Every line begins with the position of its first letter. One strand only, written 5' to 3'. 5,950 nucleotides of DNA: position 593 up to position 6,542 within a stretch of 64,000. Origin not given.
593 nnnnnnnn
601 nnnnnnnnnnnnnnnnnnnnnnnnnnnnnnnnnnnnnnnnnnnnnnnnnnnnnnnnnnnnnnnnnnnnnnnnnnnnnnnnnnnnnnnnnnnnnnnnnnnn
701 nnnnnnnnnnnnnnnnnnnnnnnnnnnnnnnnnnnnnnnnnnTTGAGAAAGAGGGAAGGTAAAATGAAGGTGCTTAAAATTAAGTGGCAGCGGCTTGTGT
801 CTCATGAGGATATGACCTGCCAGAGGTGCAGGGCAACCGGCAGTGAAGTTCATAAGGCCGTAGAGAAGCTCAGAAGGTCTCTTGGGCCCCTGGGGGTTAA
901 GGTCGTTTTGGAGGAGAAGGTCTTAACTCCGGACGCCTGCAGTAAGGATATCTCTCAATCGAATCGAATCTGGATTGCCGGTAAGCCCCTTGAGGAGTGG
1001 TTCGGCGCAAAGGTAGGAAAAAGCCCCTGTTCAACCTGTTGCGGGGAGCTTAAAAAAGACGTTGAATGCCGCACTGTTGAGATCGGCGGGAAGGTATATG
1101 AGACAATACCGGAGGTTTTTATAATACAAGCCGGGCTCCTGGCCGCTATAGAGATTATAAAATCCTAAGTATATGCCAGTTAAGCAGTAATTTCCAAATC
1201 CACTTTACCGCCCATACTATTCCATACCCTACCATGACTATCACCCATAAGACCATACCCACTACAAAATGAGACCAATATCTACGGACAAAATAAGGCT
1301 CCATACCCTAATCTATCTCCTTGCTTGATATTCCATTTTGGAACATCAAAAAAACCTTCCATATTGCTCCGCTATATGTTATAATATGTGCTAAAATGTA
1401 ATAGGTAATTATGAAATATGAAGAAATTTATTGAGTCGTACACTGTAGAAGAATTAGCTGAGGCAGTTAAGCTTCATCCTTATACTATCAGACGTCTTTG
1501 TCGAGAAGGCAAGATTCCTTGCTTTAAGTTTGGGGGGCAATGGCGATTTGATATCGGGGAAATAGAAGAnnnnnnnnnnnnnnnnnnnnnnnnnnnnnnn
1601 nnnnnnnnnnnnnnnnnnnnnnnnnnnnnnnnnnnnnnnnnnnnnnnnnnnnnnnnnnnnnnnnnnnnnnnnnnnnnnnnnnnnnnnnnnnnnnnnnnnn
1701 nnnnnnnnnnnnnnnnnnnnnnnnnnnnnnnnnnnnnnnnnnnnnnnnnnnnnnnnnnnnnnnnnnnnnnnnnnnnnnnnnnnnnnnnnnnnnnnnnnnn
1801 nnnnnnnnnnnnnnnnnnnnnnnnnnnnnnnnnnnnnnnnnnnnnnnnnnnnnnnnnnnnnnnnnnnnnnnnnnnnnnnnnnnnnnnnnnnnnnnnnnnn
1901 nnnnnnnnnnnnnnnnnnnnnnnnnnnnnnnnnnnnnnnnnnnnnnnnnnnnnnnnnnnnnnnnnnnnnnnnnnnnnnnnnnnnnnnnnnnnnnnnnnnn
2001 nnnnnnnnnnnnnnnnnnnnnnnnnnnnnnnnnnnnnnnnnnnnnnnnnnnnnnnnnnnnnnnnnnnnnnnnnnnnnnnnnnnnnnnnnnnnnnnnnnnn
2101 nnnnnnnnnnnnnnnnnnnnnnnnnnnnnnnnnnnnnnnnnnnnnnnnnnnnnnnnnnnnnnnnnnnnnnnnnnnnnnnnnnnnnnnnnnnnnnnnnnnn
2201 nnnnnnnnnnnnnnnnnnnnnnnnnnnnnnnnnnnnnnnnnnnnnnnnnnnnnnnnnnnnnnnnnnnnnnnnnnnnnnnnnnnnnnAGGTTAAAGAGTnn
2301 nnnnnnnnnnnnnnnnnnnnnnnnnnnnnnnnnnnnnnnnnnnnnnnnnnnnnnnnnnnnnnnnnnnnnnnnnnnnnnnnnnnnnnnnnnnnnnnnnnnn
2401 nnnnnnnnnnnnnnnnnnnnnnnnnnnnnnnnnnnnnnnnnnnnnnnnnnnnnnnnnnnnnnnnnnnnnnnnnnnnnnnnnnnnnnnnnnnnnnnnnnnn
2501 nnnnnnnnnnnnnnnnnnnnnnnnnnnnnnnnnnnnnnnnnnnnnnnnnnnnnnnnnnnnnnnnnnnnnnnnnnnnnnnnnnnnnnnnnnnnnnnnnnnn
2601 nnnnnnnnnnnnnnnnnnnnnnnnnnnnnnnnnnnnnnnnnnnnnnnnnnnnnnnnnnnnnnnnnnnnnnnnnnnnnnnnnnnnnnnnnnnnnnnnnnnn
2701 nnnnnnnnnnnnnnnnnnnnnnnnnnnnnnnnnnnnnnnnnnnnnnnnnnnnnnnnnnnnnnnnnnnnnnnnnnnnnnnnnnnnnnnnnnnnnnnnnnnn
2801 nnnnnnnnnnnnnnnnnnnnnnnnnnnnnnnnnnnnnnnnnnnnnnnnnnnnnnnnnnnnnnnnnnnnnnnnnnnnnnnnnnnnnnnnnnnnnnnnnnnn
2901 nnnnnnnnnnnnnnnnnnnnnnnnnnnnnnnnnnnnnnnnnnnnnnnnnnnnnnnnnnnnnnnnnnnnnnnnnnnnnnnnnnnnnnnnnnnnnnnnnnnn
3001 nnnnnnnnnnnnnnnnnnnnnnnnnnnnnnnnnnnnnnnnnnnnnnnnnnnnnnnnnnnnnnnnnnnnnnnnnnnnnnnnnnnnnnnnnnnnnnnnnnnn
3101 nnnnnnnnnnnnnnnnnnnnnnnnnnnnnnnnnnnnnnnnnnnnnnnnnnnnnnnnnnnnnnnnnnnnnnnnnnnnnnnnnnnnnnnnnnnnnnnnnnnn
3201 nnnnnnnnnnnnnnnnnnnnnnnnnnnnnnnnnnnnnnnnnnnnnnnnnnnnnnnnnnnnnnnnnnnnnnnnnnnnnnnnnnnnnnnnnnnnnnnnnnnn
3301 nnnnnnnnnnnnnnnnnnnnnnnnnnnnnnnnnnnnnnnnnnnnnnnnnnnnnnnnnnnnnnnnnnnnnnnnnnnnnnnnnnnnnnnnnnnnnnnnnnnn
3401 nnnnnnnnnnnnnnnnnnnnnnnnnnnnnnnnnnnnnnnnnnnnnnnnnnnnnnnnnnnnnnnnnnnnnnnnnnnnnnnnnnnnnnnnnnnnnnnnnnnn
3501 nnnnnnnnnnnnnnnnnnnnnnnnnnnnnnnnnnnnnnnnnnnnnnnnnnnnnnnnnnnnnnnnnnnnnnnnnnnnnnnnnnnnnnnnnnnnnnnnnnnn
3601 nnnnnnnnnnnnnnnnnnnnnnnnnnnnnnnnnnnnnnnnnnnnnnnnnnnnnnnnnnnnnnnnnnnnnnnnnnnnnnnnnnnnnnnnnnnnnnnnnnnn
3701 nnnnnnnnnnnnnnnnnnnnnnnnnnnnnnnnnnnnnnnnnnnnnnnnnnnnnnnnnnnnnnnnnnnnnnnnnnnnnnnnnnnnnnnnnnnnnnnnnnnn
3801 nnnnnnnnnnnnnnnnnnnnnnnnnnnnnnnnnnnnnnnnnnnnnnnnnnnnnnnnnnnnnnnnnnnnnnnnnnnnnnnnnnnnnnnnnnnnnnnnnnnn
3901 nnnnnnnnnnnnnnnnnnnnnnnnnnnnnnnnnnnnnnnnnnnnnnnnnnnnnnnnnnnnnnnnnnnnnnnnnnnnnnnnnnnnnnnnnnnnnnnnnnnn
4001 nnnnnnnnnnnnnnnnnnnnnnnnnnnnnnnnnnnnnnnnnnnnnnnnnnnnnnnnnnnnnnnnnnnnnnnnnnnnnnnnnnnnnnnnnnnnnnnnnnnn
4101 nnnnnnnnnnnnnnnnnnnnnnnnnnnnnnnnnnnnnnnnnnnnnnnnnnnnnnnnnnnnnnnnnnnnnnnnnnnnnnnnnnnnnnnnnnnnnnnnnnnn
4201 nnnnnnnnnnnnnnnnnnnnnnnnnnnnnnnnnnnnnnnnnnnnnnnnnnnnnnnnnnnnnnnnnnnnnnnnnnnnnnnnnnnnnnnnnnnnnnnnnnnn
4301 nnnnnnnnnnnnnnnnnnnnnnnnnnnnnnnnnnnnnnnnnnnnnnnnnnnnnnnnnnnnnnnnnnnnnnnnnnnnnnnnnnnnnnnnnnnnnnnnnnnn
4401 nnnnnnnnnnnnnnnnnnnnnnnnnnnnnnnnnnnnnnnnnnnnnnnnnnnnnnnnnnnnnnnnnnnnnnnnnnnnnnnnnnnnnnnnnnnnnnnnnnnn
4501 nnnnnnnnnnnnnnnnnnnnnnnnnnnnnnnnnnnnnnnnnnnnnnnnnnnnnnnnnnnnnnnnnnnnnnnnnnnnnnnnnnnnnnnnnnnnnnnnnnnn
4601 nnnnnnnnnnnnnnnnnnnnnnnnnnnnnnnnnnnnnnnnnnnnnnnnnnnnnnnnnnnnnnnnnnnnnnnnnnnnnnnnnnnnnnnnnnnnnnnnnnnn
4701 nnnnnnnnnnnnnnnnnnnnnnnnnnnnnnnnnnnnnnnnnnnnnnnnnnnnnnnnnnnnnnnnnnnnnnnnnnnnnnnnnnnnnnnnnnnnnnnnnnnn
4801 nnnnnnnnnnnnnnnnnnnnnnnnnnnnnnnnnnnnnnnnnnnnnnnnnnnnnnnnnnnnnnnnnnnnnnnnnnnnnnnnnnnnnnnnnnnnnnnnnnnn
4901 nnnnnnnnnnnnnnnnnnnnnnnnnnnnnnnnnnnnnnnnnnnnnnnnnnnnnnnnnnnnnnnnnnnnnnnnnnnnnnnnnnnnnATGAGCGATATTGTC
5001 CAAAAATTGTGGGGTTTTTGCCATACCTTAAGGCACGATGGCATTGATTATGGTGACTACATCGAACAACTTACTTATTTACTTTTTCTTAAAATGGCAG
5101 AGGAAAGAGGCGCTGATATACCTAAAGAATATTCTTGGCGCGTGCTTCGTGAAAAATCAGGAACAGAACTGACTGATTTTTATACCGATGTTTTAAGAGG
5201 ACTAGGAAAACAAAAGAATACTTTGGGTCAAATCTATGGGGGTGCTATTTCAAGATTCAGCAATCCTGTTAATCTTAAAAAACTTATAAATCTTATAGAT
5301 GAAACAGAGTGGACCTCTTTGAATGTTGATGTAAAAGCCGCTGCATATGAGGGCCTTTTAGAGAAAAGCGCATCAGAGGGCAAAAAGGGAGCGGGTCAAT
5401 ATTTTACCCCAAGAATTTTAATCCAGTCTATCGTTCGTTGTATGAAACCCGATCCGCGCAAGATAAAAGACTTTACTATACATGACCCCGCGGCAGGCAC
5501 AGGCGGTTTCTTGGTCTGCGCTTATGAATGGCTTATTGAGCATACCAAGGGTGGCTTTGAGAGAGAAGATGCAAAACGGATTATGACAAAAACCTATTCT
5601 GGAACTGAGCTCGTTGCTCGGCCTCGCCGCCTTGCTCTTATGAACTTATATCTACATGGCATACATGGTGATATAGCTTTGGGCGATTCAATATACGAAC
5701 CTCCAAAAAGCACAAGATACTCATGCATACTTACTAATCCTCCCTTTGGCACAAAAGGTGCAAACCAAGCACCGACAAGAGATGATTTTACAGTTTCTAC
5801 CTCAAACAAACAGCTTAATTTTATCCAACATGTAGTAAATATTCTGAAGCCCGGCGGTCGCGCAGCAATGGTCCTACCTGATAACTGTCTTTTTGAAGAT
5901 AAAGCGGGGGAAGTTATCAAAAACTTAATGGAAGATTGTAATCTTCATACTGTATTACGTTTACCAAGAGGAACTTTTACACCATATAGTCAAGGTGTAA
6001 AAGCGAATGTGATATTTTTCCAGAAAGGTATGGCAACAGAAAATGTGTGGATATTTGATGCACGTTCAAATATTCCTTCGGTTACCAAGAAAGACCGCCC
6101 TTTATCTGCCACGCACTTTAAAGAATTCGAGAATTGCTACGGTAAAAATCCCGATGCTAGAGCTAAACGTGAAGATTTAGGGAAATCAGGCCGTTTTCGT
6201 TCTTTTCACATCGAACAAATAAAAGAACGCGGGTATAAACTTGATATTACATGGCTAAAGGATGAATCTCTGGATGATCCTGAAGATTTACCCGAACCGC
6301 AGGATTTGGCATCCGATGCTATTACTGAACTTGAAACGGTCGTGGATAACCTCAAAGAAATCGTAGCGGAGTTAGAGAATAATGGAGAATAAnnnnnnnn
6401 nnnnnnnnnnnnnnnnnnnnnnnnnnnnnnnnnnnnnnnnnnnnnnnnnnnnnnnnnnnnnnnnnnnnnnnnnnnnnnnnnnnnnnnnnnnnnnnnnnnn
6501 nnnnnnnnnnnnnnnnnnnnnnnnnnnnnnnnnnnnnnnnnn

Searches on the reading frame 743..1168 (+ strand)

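Call 44: search_protein_families(library=pfam, proteins=[window:743-1168:+], max_evalue=0.001)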
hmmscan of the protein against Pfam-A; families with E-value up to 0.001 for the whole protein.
window:743-1168:+ (141 aa): 1 family
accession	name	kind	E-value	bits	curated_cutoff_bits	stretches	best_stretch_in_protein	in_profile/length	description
PF10865.14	DUF2703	-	3.9e-37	127.4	23.6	1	11-130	1-119/120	Domain of unknown function (DUF2703)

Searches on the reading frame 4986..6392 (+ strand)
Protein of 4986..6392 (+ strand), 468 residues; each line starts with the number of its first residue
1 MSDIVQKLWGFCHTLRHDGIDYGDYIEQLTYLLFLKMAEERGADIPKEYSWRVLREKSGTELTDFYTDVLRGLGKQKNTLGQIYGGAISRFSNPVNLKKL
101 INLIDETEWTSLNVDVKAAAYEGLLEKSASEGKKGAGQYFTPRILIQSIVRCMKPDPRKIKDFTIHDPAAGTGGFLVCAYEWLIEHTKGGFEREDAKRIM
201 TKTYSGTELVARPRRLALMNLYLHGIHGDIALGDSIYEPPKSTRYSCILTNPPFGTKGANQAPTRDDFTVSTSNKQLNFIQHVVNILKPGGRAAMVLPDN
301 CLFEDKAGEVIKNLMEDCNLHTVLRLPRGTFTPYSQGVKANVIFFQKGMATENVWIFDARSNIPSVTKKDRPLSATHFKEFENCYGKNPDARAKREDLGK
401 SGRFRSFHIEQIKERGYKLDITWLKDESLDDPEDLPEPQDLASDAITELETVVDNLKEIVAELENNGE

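Call 44: search_protein_families(library=pfam, proteins=[window:4986-6392:+], max_evalue=0.001)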
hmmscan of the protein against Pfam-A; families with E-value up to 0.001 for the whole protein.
window:4986-6392:+ (468 aa): 5 families
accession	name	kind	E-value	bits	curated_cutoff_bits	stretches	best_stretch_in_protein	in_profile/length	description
PF02384.22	N6_Mtase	-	5.5e-62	210.3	20.4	1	115-422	4-300/311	N-6 DNA Methylase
PF12161.14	HsdM_N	-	4.2e-12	47.3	24.5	1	5-41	2-37/135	HsdM N-terminal domain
PF20473.4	MmeI_Mtase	-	6.1e-06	26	27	1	158-227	16-88/259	MmeI, DNA-methyltransferase domain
PF07669.17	Eco57I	-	1.6e-05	25.5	25.3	1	242-325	72-164/171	Eco57I restriction-modification methylase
PF01170.24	UPF0020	-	0.00092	19.4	22.3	0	161-309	28-178/197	RMKL-like, methyltransferase domain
